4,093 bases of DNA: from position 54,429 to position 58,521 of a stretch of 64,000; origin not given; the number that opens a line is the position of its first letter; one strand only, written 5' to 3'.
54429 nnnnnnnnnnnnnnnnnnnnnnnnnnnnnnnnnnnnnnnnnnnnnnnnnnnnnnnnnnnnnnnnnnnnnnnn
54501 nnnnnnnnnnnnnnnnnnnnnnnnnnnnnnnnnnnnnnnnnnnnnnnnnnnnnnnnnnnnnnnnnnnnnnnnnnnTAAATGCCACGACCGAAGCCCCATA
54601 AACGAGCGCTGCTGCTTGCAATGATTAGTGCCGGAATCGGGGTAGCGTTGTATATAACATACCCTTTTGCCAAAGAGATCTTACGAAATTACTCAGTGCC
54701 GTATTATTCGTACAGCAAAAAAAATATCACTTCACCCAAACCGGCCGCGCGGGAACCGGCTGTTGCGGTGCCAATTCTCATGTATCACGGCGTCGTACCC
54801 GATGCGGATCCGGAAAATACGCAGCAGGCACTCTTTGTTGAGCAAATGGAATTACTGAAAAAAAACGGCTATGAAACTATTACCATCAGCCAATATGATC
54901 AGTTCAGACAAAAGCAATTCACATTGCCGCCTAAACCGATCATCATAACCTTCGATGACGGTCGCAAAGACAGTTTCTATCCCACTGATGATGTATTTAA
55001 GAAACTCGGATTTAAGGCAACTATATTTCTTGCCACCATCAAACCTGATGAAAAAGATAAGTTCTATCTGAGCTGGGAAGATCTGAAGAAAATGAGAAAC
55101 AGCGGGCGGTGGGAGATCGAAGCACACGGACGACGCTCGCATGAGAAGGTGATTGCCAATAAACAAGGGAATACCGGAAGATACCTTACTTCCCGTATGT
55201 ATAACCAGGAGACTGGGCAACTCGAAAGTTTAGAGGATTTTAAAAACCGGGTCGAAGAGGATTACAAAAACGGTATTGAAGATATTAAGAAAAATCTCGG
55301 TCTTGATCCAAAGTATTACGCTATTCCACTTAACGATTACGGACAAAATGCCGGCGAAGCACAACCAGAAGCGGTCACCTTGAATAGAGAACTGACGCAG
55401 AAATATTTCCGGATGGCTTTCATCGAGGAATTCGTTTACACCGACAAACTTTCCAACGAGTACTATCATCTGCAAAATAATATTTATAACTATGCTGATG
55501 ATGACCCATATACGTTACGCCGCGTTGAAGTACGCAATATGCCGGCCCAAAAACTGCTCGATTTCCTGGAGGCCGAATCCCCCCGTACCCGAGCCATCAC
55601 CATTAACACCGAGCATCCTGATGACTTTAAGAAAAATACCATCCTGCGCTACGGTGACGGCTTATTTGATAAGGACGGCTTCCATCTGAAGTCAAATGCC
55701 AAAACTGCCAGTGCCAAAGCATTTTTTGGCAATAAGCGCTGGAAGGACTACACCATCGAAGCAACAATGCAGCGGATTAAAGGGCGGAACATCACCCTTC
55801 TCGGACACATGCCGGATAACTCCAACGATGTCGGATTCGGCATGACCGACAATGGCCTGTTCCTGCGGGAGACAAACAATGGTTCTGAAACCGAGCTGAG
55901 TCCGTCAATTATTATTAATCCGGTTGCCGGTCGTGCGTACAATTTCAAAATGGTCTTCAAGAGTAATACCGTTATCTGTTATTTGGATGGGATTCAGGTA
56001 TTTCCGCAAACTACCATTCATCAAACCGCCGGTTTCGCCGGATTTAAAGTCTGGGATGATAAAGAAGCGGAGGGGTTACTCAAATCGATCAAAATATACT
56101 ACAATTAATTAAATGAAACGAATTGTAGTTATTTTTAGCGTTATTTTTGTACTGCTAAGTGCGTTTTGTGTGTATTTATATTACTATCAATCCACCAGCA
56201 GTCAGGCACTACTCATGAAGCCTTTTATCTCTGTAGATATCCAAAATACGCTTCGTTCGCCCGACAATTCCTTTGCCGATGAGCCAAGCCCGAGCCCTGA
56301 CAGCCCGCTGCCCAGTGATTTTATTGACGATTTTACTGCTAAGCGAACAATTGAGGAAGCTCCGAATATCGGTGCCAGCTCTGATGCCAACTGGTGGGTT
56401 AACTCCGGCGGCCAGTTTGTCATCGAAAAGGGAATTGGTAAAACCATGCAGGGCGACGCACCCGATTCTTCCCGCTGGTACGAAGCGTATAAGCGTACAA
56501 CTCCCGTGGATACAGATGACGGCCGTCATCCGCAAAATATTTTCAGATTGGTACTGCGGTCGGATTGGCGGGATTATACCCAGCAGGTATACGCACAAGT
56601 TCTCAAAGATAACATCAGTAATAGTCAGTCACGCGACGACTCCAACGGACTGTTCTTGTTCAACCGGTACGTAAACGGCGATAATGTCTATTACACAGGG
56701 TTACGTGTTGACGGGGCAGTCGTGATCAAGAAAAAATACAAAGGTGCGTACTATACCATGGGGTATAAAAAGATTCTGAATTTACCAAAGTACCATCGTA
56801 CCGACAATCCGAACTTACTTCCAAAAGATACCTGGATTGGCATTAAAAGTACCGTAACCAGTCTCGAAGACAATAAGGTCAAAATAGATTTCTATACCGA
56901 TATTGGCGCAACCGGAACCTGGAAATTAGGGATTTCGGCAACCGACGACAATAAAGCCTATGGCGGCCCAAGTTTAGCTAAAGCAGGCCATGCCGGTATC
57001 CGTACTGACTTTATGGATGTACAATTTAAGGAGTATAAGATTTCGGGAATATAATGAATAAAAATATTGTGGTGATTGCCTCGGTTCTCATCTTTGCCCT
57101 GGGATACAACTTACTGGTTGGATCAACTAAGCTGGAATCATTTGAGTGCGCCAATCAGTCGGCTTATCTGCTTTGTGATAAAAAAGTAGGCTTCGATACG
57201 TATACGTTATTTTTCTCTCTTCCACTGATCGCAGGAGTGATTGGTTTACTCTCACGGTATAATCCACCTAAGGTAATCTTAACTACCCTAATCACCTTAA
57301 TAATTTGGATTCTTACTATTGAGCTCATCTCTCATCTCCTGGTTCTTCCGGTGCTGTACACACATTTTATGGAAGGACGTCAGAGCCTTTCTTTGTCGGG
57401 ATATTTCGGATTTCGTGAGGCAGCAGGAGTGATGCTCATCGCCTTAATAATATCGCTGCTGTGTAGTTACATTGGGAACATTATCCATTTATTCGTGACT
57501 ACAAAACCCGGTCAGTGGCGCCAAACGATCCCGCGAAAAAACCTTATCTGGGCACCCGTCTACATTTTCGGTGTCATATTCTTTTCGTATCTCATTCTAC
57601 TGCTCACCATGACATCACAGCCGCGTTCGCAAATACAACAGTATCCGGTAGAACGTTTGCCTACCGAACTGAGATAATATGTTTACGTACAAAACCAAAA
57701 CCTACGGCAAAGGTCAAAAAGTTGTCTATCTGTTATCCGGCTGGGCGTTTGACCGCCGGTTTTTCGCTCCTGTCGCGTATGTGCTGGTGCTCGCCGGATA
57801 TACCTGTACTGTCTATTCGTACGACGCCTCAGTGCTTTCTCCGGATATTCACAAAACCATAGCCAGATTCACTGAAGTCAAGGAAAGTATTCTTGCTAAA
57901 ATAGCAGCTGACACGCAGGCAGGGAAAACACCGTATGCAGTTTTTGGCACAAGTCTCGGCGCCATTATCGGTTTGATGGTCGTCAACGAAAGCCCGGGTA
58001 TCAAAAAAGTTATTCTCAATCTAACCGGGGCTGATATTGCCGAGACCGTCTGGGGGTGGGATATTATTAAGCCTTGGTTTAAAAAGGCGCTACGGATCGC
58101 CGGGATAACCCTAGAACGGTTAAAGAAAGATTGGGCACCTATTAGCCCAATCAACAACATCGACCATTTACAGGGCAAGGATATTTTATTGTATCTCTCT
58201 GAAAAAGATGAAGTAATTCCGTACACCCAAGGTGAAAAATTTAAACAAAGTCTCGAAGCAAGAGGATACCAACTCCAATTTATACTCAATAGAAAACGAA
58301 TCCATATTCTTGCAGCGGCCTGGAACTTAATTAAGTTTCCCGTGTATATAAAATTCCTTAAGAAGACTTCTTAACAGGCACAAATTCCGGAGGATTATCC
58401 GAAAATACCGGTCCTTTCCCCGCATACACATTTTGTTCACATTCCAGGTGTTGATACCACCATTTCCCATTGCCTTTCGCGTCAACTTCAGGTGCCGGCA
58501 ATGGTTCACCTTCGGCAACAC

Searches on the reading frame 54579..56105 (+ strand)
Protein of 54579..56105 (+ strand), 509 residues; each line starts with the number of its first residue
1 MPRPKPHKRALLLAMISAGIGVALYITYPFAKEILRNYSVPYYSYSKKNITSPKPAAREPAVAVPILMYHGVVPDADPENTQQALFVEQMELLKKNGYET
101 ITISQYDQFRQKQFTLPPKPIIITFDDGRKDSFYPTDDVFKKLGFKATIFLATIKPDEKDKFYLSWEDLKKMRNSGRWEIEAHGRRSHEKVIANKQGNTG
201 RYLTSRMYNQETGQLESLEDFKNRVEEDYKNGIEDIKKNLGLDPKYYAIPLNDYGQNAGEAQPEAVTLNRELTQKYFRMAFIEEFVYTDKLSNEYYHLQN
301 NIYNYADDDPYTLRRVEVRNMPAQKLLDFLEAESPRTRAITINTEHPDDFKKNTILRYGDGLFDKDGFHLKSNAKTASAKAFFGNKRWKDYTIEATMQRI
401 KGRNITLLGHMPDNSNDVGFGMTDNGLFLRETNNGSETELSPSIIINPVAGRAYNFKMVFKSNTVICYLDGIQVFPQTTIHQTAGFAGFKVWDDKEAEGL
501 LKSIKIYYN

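Call 6: search_protein_families(library=pfam, proteins=[window:54579-56105:+], max_evalue=0.01)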
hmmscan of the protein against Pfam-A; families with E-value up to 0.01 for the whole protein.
window:54579-56105:+ (509 aa): 1 family
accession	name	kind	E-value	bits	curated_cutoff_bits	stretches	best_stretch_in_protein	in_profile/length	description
PF01522.26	Polysacc_deac_1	-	2.5e-13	50.5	23.1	1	117-259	5-113/124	Polysaccharide deacetylase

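Call 7: search_protein_families(library=ncbifam, proteins=[window:54579-56105:+], max_evalue=0.01)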
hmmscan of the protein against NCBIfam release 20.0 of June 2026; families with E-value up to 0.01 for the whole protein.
window:54579-56105:+ (509 aa): 4 families
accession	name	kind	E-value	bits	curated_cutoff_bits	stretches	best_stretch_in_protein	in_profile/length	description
TIGR03938.2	deacetyl_PgaB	equivalog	1e-29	103.3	321.9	2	161-260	119-218/621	poly-beta-1,6-N-acetyl-D-glucosamine N-deacetylase PgaB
NF011177.0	PRK14582.1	equivalog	2.4e-20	72.4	923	1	82-262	70-260/671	poly-beta-1,6-N-acetyl-D-glucosamine N-deacetylase PgaB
NF011176.0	PRK14581.1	equivalog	7.2e-20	70.7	1091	1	82-259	70-257/673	poly-beta-1,6-N-acetyl-D-glucosamine N-deacetylase PgaB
TIGR03933.1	PIA_icaB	equivalog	2.6e-06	27.2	248.35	1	83-190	37-146/245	intercellular adhesin biosynthesis polysaccharide N-deacetylase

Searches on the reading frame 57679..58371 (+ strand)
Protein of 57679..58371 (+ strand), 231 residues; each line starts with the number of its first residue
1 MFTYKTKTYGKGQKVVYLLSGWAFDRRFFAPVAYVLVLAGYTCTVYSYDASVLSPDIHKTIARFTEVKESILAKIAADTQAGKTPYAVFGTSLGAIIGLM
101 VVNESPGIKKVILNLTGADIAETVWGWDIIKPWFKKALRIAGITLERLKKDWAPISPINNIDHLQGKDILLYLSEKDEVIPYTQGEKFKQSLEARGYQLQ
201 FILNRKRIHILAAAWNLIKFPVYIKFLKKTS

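Call 6: search_protein_families(library=pfam, proteins=[window:57679-58371:+], max_evalue=0.01)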
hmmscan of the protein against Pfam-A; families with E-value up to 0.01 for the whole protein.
window:57679-58371:+ (231 aa): 4 families
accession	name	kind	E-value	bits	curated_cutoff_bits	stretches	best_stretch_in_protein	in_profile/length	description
PF12146.15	Hydrolase_4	-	4.8e-07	29.8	27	1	13-149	4-138/239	Serine aminopeptidase, S33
PF00326.27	Peptidase_S9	-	1.2e-06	28.6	22.6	1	79-212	59-190/213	Prolyl oligopeptidase family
PF12697.13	Abhydrolase_6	-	2.7e-05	25.4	26.3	1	17-135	2-113/217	Alpha/beta hydrolase family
PF00561.26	Abhydrolase_1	-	0.0059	16.7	25.8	0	15-141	2-130/245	alpha/beta hydrolase fold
